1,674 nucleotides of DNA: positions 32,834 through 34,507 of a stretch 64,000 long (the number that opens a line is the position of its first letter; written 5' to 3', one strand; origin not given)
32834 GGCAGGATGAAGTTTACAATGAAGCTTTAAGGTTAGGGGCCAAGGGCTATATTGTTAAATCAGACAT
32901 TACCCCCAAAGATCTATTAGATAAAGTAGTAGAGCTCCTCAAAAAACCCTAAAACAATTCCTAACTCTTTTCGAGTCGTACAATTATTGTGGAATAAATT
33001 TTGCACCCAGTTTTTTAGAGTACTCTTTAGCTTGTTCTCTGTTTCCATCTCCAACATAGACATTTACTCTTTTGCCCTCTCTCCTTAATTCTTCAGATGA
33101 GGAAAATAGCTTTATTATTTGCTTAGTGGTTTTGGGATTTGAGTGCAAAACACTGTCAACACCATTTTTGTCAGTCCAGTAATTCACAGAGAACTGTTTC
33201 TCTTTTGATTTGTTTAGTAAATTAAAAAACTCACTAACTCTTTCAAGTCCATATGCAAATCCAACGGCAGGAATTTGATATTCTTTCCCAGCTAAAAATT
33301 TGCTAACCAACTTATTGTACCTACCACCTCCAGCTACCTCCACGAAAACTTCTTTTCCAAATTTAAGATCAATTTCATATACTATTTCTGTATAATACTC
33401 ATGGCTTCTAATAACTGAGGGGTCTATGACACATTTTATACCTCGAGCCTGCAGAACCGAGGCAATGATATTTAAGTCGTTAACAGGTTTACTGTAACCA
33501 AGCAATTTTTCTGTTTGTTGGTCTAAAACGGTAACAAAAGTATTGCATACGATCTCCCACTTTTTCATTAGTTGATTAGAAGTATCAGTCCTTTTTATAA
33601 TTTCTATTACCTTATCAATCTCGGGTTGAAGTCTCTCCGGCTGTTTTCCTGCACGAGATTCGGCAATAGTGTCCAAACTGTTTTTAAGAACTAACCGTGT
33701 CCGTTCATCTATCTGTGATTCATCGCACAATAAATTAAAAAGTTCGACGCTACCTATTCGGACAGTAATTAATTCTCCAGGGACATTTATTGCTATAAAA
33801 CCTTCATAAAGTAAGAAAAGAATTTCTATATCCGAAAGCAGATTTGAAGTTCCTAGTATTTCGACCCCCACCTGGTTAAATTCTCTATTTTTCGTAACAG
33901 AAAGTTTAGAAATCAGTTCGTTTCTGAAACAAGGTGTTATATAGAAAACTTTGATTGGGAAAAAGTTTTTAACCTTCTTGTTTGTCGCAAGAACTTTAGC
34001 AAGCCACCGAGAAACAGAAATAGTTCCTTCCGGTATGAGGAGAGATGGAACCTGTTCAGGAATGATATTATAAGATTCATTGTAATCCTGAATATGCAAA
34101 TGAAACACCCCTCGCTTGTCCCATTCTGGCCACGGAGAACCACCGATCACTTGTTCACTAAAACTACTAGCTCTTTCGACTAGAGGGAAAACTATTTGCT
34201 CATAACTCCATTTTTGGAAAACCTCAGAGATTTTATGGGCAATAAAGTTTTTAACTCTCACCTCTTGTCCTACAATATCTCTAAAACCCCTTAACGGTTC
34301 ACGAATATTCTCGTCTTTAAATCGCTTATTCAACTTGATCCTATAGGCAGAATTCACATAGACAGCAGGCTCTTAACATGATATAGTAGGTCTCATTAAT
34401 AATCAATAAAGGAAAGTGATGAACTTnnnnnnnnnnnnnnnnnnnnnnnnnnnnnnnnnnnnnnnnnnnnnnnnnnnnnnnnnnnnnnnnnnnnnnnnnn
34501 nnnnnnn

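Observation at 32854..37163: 4.1 kb insertion flanked by perfect 99 bp direct repeats carries two HisRS-like paralogues and a prenyl diphosphate synthase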

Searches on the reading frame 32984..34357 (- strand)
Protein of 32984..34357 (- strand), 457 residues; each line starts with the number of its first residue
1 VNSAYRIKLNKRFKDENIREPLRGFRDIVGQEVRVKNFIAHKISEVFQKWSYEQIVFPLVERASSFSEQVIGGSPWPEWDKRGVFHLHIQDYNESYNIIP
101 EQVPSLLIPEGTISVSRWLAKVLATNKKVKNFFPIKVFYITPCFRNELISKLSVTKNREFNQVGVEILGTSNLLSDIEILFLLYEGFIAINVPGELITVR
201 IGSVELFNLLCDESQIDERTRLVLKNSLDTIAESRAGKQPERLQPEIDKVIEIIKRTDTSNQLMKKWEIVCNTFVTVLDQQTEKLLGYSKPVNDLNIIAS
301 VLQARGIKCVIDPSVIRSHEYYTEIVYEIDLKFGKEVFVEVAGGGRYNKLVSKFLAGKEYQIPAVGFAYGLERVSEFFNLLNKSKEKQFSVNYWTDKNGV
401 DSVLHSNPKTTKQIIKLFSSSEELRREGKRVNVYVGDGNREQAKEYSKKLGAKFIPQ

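Call 3: search_protein_families(library=pfam, proteins=[window:32984-34357:-], max_evalue=0.01)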
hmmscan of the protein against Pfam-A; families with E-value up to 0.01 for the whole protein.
window:32984-34357:- (457 aa): 4 families
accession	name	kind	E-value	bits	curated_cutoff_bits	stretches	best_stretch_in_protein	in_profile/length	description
PF13393.11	tRNA-synt_His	-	6e-33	114.8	25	1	24-374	1-308/308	Histidyl-tRNA synthetase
PF00587.30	tRNA-synt_2b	-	4e-05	24.2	29.3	1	119-175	25-77/179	tRNA synthetase class II core domain (G, H, P, S and T)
PF01409.25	tRNA-synt_2d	-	0.00061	19.8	19.8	0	122-171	94-136/246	tRNA synthetases class II core domain (F)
PF00152.25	tRNA-synt_2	-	0.0046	16.5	25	0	136-167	93-121/308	tRNA synthetases class II (D, K and N)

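Call 4: search_protein_families(library=ncbifam, proteins=[window:32984-34357:-], max_evalue=0.01)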
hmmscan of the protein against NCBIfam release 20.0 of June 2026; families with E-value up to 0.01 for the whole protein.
window:32984-34357:- (457 aa): 20 families
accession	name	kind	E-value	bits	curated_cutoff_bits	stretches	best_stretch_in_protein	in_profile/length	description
TIGR00442.1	hisS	equivalog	4e-53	180.9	286.75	1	21-455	2-378/406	histidine--tRNA ligase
TIGR00443.1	hisZ_biosyn_reg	equivalog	2.8e-41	141.6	271.65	2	107-377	65-311/314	ATP phosphoribosyltransferase regulatory subunit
NF008940.0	PRK12292.2-3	equivalog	7e-33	114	450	1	19-451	3-384/404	ATP phosphoribosyltransferase regulatory subunit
NF009085.0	PRK12420.1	equivalog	5.3e-23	82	540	1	119-380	86-331/426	histidine--tRNA ligase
NF008941.0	PRK12292.2-4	equivalog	9e-23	80.8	447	1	119-397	86-342/393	ATP phosphoribosyltransferase regulatory subunit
NF008939.0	PRK12292.2-1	equivalog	3.6e-22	78.6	335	2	107-404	72-349/391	ATP phosphoribosyltransferase regulatory subunit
NF008936.0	PRK12292.1-3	equivalog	9.9e-19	67.4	492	1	119-449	85-382/406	ATP phosphoribosyltransferase regulatory subunit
NF008945.0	PRK12292.3-3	equivalog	4.4e-18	65.5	409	1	119-455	75-355/368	ATP phosphoribosyltransferase regulatory subunit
NF008953.0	PRK12295.1-6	equivalog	4.4e-18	65.4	384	2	301-375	302-376/384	ATP phosphoribosyltransferase regulatory subunit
NF009086.0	PRK12421.1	equivalog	1.8e-16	60.1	318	1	154-448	118-375/389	ATP phosphoribosyltransferase regulatory subunit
NF008944.0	PRK12292.3-2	equivalog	1.6e-14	53.8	374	1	30-374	24-333/341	ATP phosphoribosyltransferase regulatory subunit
NF008942.0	PRK12292.2-5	equivalog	7.5e-13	47.9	643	1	119-383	90-330/434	ATP phosphoribosyltransferase regulatory subunit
NF008943.0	PRK12292.3-1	equivalog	1.2e-12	47.6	690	1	132-378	111-330/403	ATP phosphoribosyltransferase regulatory subunit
NF008935.0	PRK12292.1-1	equivalog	2e-12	46.8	350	1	154-383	115-322/382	ATP phosphoribosyltransferase regulatory subunit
NF008951.0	PRK12295.1-4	equivalog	4e-09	35.8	364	1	316-375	313-367/374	ATP phosphoribosyltransferase regulatory subunit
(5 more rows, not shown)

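Call 17: search_solved_structures(query=window:32984-34357:-, max_evalue=0.001, show_alignments=1)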
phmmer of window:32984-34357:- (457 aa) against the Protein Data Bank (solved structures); distinct sequences matched with E-value up to 0.001: 19.
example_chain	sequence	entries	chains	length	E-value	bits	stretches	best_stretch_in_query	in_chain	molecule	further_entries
5e3i_A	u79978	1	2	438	3.6e-14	55.8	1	22-375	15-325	Histidine--tRNA ligase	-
3net_A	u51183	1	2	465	6.3e-12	48.4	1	24-374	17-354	Histidyl-tRNA synthetase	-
1adj_A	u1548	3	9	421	7.5e-12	48.1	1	22-375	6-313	HISTIDYL-TRNA SYNTHETASE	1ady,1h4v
1qe0_A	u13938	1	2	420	7.7e-12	48.1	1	23-185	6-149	Histidine--tRNA ligase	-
4rdx_A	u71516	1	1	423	8.5e-12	48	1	21-375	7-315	Histidine--tRNA ligase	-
6nhi_A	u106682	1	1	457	2.1e-11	46.7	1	23-375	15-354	Histidine--tRNA ligase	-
4e51_A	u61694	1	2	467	5.9e-11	45.2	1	22-379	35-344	Histidine--tRNA ligase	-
2el9_A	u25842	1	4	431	1.7e-10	43.7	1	299-392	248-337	Histidyl-tRNA synthetase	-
1kmm_A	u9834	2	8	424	1.8e-10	43.6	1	299-392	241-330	HISTIDYL-TRNA SYNTHETASE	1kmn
1htt_A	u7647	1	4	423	1.9e-10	43.5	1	299-392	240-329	HISTIDYL-TRNA SYNTHETASE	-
3hri_A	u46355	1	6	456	2.8e-10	43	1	107-379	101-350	Histidyl-tRNA synthetase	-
1wu7_A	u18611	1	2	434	9e-09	38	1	291-382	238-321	Histidyl-tRNA synthetase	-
3hrk_A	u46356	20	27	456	9.2e-07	31.4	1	126-371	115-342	Histidyl-tRNA synthetase | Histidyl-tRNA synthetase, putative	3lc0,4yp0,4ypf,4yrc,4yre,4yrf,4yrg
3rac_A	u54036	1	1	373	1.2e-06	31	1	311-376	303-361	Histidine-tRNA ligase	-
3od1_A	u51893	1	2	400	2e-06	30.3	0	310-371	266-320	ATP phosphoribosyltransferase regulatory subunit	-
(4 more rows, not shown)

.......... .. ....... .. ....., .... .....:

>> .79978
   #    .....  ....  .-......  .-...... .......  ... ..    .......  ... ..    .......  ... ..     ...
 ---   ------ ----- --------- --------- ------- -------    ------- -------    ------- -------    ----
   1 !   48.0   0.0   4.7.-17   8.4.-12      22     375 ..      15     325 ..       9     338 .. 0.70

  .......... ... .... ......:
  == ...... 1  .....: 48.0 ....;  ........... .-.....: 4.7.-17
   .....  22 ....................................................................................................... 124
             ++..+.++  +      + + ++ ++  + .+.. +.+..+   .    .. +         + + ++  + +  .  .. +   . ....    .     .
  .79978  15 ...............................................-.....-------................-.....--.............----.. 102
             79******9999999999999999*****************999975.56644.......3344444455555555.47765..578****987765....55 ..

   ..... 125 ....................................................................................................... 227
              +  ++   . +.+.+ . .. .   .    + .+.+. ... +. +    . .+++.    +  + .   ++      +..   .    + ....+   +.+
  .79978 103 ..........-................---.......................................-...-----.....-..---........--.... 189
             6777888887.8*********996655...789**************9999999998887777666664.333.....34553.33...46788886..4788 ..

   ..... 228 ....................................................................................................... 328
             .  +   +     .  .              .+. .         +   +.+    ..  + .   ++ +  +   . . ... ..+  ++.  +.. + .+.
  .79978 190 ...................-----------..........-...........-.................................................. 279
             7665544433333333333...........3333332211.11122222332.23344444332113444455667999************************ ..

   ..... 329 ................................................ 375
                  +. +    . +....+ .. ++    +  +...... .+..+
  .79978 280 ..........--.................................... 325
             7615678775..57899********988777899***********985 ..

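Call 20: find_homologous_proteins(query=window:32984-34357:-, max_evalue=0.00001)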
Query window:32984-34357:- (457 aa): 172 proteins with E <= 0.00001 among 6999 candidates; the best 120 are listed.
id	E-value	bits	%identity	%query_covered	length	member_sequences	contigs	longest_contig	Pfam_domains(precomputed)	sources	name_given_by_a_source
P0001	0.0e+0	1016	100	100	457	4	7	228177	PF13393.12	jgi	-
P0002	1.6e-247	840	80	98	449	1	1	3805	PF13393.12,PF00587.31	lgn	-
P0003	2.2e-245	833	80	98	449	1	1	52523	PF13393.12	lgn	-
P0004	1.4e-244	830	79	98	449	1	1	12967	PF13393.12,PF01409.26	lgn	-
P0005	1.9e-243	826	80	98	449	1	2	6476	PF13393.12,PF01409.26,PF00587.31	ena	-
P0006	1.8e-241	820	79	99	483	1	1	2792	PF13393.12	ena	-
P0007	1.0e-240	817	78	98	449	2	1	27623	PF13393.12,PF00587.31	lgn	-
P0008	2.2e-240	816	77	98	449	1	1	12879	PF13393.12,PF00587.31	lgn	-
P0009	3.5e-231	786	76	98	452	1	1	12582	PF13393.12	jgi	-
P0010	2.4e-226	770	75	97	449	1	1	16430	PF13393.12,PF00587.31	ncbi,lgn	-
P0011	4.2e-215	733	73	97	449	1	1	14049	PF13393.12,PF00587.31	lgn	-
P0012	3.8e-213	726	70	98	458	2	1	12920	PF13393.12,PF00587.31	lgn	-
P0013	1.5e-207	708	68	97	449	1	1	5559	PF13393.12,PF00587.31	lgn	-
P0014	2.9e-206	704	67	98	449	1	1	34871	PF13393.12,PF00587.31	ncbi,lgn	-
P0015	9.7e-205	699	67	98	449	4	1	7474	PF13393.12,PF00587.31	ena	-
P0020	1.0e-194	666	63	98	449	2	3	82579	PF13393.12,PF00587.31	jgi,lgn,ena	jgi:histidyl-tRNA synthetase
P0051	3.2e-100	354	40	96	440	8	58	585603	PF13393.12,PF00587.31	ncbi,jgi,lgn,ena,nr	ncbi:MAG: Histidine-tRNA ligase [Parcubacteria group bacterium GW2011_GWC1_43_61]|nr:MAG: Histidine-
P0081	5.5e-83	297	40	82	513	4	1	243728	PF13393.12,PF00550.32,PF00587.31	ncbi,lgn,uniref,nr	ncbi:putative Histidyl-tRNA synthetase [Carnobacterium maltaromaticum]|uniref:ATP phosphoribosyltran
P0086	5.4e-82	294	39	96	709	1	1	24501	PF13847.13,PF13489.13,PF13393.12,PF13649.13,PF01209.25,PF08241.19,PF08242.19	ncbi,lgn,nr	ncbi:MAG: ATP phosphoribosyltransferase regulatory subunit [Planctomycetota bacterium]|nr:ATP phosph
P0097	9.7e-79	283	39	79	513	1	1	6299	PF13393.12,PF01409.26,PF00550.32,PF00587.31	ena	-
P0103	1.4e-77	280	41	79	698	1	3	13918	PF13847.13,PF13489.13,PF13393.12,PF13649.13,PF00587.31,PF01209.25,PF08241.19,PF08242.19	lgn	-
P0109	1.5e-76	276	37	95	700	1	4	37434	PF13847.13,PF13489.13,PF13393.12,PF13649.13,PF00587.31,PF09445.17,PF08241.19,PF08242.19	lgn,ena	-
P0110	2.5e-75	272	35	95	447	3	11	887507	PF13393.12,PF00587.31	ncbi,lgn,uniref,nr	ncbi:hypothetical protein C3Y87_01715 [Carbonactinospora thermoautotrophica]|uniref:ATP phosphoribos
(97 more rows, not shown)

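Call 21: find_encoding_contigs(protein=P0003, flank=9000, max_places=3)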
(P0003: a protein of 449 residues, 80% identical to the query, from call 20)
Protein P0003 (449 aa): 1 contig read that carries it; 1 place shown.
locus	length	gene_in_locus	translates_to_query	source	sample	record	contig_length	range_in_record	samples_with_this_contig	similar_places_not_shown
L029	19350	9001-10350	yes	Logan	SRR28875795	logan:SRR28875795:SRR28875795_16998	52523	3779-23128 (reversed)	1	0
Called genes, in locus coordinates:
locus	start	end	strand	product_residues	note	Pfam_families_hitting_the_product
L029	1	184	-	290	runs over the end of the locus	-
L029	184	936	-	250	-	PF00581:Rhodanese, PF07610:DUF1573, PF22544:HYDIN_VesB_CFA65-like_Ig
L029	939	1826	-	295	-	-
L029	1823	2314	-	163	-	PF07610:DUF1573, PF22544:HYDIN_VesB_CFA65-like_Ig (weak)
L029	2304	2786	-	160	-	PF01022:HTH_5, PF12840:HTH_20, PF04945:YHS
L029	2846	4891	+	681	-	PF19335:HMBD, PF00122:E1-E2_ATPase, PF00702:Hydrolase, PF08282:Hydrolase_3 (faint)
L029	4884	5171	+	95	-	-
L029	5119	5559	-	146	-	PF00293:NUDIX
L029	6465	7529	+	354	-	PF00348:polyprenyl_synt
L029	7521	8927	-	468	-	PF13393:tRNA-synt_His, PF00587:tRNA-synt_2b, PF03129:HGTP_anticodon (weak)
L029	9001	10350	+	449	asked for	PF13393:tRNA-synt_His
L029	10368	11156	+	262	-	PF19420:DDAH_eukar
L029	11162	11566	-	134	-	PF01636:APH (weak)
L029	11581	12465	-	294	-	PF13276:HTH_21 (weak), PF00665:rve, PF13683:rve_3, PF13333:rve_2 (weak)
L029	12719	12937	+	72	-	-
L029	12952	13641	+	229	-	-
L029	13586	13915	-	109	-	-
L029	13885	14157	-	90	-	-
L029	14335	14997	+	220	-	PF02698:DUF218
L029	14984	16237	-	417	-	PF13204:Apiosidase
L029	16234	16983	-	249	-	PF21135:DRL_cat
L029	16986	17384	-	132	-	PF03807:F420_oxidored (weak), PF03447:NAD_binding_3 (weak)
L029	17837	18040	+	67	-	-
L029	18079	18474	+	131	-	-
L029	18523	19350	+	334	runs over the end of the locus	-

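Call 22: find_encoding_contigs(protein=P0020, flank=9000, max_places=3)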
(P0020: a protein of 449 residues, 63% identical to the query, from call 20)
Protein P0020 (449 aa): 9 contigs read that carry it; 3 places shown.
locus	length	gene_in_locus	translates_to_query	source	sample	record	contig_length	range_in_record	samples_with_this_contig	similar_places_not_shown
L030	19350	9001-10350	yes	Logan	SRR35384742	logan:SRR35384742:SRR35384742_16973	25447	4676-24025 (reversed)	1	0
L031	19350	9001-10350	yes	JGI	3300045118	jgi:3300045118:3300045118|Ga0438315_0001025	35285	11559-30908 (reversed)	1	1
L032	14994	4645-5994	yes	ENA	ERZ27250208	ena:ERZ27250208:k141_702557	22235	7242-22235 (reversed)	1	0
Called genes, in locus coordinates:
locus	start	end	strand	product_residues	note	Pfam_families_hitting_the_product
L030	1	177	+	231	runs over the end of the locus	PF00515:TPR_1 (faint), PF07719:TPR_2 (faint), PF14559:TPR_19, PF13431:TPR_17 (faint)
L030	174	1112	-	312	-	-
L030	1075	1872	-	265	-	PF00849:PseudoU_synth_2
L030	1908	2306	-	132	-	PF01258:zf-dskA_traR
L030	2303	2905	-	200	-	-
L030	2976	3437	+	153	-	-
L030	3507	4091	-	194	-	PF08207:EFP_N, PF01132:EFP, PF09285:Elong-fact-P_C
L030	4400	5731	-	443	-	PF00772:DnaB, PF13481:AAA_25, PF03796:DnaB_C, PF06745:ATPase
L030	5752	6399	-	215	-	PF13483:Lactamase_B_3, PF12706:Lactamase_B_2 (weak)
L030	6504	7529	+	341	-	-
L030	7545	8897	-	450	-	PF13393:tRNA-synt_His, PF00587:tRNA-synt_2b, PF03129:HGTP_anticodon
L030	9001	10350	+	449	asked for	PF13393:tRNA-synt_His, PF00587:tRNA-synt_2b (faint)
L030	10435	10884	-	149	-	-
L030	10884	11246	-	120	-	-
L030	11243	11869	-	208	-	PF01048:PNP_UDP_1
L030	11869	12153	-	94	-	-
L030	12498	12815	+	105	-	PF01197:Ribosomal_L31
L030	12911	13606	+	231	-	PF03462:PCRF, PF00472:RF-1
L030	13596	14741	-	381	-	PF00089:Trypsin, PF13365:Trypsin_2, PF00595:PDZ, PF13180:PDZ_2, PF17820:PDZ_6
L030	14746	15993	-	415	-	PF22694:CtpB_N-like (weak), PF00595:PDZ (weak), PF17820:PDZ_6, PF03572:Peptidase_S41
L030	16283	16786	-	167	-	PF00436:SSB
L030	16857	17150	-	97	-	PF01250:Ribosomal_S6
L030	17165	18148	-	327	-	PF01926:MMR_HSR1, PF06071:YchF-GTPase_C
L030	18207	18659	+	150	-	PF01230:HIT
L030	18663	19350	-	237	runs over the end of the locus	PF00483:NTP_transferase, PF12804:NTP_transf_3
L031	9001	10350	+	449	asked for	PF13393:tRNA-synt_His, PF00587:tRNA-synt_2b (faint)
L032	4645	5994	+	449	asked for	PF13393:tRNA-synt_His, PF00587:tRNA-synt_2b (faint)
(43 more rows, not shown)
